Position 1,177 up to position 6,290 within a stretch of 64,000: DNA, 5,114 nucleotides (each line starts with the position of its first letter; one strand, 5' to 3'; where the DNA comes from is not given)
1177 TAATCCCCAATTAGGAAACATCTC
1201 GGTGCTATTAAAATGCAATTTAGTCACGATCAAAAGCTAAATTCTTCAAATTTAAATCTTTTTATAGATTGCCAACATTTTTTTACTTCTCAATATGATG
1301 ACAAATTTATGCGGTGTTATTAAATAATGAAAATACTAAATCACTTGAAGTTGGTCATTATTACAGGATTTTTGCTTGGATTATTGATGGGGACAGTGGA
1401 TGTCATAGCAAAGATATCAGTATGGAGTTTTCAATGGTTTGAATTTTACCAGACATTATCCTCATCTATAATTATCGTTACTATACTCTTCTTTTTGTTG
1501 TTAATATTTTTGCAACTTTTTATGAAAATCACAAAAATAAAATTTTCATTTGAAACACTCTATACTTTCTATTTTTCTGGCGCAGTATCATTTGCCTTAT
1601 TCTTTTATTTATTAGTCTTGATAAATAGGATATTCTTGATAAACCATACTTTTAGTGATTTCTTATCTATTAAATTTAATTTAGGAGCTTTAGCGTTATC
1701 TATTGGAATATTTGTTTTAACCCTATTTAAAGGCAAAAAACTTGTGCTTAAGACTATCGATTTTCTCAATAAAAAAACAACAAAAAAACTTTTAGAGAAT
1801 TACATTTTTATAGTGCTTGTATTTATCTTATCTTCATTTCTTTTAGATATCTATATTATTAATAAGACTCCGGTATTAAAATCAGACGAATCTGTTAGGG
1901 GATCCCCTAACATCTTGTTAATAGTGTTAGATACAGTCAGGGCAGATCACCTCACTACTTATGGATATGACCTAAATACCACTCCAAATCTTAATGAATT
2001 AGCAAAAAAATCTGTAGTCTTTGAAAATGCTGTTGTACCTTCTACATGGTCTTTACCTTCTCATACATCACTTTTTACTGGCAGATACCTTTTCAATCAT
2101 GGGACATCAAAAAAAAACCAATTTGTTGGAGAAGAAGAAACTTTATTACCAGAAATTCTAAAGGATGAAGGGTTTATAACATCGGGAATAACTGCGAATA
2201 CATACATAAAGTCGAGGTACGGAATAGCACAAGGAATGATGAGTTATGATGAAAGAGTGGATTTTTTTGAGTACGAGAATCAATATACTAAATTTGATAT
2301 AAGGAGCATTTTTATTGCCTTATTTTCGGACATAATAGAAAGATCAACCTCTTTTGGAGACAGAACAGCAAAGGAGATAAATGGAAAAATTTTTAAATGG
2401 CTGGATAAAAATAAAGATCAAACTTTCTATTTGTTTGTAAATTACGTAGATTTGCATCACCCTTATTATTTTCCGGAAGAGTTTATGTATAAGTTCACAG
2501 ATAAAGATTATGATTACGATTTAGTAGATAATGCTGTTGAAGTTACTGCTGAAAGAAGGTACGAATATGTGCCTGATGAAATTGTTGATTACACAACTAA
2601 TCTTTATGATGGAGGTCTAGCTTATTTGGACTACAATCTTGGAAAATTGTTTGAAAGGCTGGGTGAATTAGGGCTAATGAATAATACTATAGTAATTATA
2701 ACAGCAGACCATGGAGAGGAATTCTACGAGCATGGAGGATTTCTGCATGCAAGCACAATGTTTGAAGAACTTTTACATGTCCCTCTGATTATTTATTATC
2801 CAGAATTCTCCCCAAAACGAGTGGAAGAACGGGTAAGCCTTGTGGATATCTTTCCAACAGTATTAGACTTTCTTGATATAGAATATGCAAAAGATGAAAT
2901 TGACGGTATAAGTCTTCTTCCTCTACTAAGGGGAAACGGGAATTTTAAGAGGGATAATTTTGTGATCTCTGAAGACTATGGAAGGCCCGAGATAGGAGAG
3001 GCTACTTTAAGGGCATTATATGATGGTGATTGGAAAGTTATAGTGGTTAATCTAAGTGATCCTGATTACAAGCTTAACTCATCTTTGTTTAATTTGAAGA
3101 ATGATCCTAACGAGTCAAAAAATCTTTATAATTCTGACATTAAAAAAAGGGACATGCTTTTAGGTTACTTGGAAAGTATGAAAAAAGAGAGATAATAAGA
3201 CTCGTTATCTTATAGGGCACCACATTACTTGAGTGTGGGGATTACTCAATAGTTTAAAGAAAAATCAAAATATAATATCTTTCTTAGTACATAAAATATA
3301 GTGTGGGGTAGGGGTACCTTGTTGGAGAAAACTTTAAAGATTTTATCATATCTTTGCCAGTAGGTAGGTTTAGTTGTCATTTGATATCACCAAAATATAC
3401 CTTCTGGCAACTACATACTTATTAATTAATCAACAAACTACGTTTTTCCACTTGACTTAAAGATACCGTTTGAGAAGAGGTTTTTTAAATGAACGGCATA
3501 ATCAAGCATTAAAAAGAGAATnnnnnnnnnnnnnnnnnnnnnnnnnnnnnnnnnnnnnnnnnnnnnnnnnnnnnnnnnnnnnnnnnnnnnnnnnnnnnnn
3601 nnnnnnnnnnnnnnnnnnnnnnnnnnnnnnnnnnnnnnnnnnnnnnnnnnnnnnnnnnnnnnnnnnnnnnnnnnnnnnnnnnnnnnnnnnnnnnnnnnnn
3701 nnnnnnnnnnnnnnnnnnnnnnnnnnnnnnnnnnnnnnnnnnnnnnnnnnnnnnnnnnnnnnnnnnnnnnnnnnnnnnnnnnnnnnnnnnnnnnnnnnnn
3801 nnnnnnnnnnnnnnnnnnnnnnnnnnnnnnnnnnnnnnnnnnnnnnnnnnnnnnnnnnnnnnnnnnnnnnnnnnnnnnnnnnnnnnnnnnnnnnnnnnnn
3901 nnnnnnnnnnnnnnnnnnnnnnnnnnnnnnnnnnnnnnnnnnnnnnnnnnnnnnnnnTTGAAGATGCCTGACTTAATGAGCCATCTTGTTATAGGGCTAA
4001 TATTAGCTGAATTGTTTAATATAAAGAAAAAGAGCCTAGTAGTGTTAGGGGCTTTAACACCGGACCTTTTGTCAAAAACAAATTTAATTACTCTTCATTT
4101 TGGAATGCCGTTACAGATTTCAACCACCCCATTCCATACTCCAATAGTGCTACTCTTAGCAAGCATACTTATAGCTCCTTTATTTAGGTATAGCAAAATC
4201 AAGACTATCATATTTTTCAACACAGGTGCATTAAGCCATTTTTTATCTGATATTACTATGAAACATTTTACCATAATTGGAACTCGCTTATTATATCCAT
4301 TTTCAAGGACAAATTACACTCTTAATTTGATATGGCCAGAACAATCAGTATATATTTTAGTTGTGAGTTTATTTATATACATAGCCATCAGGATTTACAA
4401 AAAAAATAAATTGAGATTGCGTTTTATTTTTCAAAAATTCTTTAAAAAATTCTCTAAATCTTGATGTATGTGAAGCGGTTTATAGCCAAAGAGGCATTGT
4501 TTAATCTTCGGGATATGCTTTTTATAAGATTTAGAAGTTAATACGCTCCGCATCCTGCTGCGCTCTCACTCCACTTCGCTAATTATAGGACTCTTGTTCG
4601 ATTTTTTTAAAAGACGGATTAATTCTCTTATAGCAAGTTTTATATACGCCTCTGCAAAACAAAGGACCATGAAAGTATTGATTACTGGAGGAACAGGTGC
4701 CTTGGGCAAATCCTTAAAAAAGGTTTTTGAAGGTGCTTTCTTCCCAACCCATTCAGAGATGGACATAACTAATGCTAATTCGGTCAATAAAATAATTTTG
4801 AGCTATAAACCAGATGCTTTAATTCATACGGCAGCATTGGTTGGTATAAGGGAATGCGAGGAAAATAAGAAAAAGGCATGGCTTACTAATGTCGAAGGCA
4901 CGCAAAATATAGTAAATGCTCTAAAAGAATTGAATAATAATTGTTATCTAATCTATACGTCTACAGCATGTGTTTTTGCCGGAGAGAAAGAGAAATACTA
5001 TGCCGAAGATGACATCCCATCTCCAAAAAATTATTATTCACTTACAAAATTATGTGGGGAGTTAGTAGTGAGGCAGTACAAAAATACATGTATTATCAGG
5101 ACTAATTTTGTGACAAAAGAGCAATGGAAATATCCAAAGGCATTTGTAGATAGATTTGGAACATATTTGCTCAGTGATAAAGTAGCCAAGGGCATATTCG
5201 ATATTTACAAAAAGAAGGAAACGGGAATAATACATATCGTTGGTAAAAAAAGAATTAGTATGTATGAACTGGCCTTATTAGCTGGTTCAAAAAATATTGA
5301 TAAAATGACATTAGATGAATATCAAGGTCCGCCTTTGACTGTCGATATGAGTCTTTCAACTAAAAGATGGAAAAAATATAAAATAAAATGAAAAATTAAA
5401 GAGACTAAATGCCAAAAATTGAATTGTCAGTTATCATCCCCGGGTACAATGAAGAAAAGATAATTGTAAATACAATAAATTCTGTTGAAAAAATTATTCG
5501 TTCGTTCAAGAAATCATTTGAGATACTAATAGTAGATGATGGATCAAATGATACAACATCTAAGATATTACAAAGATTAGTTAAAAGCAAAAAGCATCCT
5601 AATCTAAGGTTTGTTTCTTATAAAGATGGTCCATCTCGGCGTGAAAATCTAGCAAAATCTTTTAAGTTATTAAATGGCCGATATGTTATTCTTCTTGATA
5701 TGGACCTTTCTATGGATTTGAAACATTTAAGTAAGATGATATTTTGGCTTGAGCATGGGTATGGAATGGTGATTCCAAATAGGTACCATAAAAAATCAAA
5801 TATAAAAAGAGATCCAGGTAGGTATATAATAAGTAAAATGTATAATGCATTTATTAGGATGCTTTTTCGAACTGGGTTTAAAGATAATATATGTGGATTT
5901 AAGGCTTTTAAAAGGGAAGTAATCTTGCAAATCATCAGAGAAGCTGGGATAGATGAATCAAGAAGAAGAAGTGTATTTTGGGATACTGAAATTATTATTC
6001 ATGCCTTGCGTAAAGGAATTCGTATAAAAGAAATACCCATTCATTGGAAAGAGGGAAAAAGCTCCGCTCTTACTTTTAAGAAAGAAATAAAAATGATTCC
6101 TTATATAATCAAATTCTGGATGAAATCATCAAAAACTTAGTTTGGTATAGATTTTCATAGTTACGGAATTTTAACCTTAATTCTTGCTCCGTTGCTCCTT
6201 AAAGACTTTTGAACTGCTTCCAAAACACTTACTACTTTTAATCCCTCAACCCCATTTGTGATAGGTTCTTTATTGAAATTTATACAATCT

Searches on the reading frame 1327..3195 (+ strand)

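Call 9: search_protein_families(library=pfam, proteins=[window:1327-3195:+], max_evalue=0.001)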
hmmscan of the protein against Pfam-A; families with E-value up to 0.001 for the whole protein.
window:1327-3195:+ (622 aa): 5 families
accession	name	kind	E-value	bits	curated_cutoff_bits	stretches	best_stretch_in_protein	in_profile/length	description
PF00884.28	Sulfatase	-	2.2e-48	165.6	25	1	194-518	1-301/301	Sulfatase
PF01663.27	Phosphodiest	-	8.2e-14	52.4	23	1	197-467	2-224/342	Type I phosphodiesterase / nucleotide pyrophosphatase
PF16347.10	SGSH_C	-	2.6e-11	44.3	29.3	1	471-604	4-135/154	N-sulphoglucosamine sulphohydrolase, C-terminal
PF02995.22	DUF229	-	4.7e-06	26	25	1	315-498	235-374/496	Protein of unknown function (DUF229)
PF01676.23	Metalloenzyme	-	7.5e-06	26.1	24.3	0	431-519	173-251/252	Metalloenzyme superfamily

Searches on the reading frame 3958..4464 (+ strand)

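Call 31: search_protein_families(library=pfam, proteins=[window:3958-4464:+], max_evalue=0.001)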
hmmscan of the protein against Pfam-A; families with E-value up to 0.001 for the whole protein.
window:3958-4464:+ (168 aa): 2 families
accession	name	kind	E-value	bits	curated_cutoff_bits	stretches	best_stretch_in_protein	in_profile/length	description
PF04307.19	YdjM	-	5.6e-10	39.4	29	1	7-149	4-173/176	YdjM inner membrane protein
PF00882.24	Zn_dep_PLPC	-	2.5e-05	24.7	26.8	1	18-110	15-98/167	Zinc dependent phospholipase C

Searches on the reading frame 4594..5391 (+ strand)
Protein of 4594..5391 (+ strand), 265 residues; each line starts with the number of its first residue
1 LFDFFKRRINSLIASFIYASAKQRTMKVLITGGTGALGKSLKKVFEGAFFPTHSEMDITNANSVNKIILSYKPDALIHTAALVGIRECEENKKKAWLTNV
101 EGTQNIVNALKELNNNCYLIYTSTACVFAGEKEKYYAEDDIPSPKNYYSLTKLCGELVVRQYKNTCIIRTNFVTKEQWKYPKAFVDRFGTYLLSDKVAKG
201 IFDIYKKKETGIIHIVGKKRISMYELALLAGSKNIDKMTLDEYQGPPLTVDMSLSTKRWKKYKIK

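Call 31: search_protein_families(library=pfam, proteins=[window:4594-5391:+], max_evalue=0.001)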
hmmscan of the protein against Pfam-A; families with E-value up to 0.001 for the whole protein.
window:4594-5391:+ (265 aa): 6 families
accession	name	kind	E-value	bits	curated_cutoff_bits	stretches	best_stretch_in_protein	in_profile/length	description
PF04321.23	RmlD_sub_bind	-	3.4e-36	125.2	27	1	26-187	1-162/287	RmlD substrate binding domain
PF01370.27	Epimerase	-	2.1e-20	73.6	20.9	1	28-166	1-160/240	NAD dependent epimerase/dehydratase family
PF16363.11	GDP_Man_Dehyd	-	7.6e-16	58.9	27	1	55-166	58-171/332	GDP-mannose 4,6 dehydratase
PF07993.18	NAD_binding_4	-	6.7e-12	45.5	20.1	1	72-201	88-234/258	Male sterility protein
PF02719.21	Polysacc_synt_2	-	3.9e-10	39.8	20.2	1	56-165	61-155/293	Polysaccharide biosynthesis protein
PF01073.25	3Beta_HSD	-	4.5e-07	29.6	22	1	54-160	50-158/280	3-beta hydroxysteroid dehydrogenase/isomerase family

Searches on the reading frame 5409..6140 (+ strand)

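Call 31: search_protein_families(library=pfam, proteins=[window:5409-6140:+], max_evalue=0.001)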
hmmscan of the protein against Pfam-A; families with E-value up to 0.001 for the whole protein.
window:5409-6140:+ (243 aa): 3 families
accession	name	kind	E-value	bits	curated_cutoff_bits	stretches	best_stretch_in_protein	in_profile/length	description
PF00535.33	Glycos_transf_2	-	9.7e-27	94.4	23.3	1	7-172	1-164/168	Glycosyl transferase family 2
PF10111.15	Glyco_tranf_2_2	-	6e-05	23.1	27.3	1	7-111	1-103/276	Glycosyltransferase like family 2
PF13641.12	Glyco_tranf_2_3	-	0.00078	20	27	1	6-99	3-96/230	Glycosyltransferase like family 2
